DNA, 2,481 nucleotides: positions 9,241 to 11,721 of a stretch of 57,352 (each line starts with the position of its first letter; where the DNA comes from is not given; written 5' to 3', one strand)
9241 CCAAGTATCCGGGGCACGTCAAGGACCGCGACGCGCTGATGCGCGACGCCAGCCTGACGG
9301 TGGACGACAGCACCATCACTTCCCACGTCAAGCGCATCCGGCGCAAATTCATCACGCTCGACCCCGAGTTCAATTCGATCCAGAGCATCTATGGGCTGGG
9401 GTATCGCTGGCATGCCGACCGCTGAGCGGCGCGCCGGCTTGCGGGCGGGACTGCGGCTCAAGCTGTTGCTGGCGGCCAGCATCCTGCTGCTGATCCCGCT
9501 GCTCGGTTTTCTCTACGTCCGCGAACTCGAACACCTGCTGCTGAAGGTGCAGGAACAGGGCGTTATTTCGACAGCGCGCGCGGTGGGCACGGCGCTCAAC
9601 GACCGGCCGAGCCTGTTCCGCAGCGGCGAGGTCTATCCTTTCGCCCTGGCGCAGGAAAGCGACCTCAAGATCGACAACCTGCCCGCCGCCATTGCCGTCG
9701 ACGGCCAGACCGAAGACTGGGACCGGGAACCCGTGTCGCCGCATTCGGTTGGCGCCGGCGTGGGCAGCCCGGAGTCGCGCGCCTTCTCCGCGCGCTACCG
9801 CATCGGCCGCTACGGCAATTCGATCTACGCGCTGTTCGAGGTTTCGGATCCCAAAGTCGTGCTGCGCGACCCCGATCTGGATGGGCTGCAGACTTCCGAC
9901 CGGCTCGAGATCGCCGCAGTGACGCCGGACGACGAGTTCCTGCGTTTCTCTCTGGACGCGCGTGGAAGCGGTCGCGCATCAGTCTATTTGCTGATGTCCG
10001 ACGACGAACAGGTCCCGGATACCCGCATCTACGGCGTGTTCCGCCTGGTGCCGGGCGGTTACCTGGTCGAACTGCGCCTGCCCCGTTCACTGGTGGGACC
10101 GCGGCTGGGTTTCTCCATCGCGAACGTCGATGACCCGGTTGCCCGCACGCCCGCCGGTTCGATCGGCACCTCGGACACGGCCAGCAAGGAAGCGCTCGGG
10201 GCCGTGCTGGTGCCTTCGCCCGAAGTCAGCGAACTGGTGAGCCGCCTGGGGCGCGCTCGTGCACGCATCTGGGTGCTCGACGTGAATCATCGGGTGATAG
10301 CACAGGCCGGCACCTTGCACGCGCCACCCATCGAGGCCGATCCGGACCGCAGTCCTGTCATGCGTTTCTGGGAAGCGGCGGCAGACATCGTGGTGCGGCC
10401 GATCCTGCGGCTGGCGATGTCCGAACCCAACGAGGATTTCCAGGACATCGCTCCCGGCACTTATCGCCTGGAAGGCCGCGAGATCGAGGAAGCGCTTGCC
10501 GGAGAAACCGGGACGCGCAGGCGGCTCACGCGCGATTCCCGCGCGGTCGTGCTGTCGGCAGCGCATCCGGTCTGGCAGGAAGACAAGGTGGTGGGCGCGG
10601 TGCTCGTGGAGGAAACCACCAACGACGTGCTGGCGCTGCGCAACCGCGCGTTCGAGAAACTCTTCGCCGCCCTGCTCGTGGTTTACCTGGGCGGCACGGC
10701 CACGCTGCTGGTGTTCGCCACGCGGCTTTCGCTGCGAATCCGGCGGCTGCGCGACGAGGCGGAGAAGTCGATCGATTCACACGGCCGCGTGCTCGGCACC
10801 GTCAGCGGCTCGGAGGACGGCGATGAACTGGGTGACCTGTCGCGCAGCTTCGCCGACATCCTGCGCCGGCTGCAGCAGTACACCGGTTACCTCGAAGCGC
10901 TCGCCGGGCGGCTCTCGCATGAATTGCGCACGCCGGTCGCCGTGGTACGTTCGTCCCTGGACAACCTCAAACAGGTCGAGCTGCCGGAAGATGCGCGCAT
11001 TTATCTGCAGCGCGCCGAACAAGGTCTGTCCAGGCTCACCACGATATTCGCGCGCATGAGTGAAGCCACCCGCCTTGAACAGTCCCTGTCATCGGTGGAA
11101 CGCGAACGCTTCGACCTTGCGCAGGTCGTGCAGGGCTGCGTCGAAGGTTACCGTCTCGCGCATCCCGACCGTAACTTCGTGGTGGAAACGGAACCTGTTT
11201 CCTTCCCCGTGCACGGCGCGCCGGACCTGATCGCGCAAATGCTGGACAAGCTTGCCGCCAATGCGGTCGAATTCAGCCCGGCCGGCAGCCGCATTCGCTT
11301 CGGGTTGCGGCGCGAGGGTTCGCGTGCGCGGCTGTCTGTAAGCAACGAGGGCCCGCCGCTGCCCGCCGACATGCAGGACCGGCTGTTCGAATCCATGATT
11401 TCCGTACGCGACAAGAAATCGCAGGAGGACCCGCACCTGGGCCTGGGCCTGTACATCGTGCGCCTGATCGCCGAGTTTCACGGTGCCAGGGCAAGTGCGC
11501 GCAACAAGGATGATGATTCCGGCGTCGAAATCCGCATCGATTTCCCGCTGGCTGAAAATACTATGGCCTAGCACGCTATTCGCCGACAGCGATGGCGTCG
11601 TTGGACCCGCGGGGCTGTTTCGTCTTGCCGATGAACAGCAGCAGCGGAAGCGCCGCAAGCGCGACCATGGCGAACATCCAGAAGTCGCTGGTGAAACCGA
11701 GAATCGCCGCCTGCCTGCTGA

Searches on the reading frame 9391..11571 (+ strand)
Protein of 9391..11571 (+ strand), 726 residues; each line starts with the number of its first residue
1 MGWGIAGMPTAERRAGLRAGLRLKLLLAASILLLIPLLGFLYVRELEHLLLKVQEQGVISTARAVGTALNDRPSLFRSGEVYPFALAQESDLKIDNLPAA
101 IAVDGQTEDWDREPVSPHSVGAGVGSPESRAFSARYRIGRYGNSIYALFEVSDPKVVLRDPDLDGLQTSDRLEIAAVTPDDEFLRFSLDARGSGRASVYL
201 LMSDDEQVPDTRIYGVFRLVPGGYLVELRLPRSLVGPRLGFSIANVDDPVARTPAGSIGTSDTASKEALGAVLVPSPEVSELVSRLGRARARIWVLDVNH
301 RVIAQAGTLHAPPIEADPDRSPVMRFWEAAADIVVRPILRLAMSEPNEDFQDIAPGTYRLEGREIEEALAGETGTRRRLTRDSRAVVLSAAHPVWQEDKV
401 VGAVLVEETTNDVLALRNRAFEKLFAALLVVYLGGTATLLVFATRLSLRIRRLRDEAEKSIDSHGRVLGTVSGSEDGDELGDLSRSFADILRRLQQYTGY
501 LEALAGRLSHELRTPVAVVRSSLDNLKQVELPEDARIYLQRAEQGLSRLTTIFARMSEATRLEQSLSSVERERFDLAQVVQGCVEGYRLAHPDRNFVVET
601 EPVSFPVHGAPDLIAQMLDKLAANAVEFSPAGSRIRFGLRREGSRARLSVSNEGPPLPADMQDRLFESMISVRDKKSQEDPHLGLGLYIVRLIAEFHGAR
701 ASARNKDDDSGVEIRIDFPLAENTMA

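Call 53: search_protein_families(library=pfam, proteins=[window:9391-11571:+])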
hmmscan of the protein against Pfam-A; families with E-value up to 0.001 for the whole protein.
window:9391-11571:+ (726 aa): 2 families
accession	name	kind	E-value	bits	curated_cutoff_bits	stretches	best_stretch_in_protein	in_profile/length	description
PF02518.31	HATPase_c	-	5.6e-15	56.2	26.4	1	611-721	3-110/111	Histidine kinase-, DNA gyrase B-, and HSP90-like ATPase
PF00512.31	HisKA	-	3.8e-09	36.9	26.9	1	504-564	5-65/66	His Kinase A (phospho-acceptor) domain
